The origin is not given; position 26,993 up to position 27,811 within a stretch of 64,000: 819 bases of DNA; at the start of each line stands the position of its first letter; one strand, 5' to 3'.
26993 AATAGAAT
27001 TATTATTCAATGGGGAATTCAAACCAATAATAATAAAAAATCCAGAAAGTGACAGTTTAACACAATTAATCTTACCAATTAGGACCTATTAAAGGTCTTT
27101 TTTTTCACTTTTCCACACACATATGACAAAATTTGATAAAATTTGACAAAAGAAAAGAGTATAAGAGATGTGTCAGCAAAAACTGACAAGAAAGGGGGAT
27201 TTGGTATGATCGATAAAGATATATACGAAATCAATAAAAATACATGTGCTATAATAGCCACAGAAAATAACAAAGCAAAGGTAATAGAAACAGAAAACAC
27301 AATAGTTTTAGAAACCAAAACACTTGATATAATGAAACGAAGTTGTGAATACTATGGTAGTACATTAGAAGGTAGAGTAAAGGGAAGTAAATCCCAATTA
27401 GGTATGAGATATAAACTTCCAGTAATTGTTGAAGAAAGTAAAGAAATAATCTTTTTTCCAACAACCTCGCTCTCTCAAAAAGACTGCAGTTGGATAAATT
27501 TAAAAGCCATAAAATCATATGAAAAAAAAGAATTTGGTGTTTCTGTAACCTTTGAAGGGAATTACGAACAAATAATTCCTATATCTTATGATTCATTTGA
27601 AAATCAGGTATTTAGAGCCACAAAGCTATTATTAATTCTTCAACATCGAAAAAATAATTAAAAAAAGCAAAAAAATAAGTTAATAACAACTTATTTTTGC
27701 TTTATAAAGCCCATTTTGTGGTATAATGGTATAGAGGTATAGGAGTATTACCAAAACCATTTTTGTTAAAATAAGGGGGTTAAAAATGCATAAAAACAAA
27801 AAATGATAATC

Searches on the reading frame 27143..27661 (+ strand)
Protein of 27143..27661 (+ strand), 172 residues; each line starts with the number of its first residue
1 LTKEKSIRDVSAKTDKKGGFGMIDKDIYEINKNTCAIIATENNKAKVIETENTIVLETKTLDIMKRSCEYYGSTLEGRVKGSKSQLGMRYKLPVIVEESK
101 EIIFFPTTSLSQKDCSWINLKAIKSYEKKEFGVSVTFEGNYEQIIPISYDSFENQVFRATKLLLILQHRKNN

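Call 9: search_protein_families(library=pfam, proteins=[window:27143-27661:+])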
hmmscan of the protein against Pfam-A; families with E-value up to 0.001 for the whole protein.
window:27143-27661:+ (172 aa): 1 family
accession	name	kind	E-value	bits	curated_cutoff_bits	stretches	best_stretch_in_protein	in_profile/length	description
PF06338.17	ComK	-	2.2e-38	131.8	22.3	1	26-170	2-151/152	ComK protein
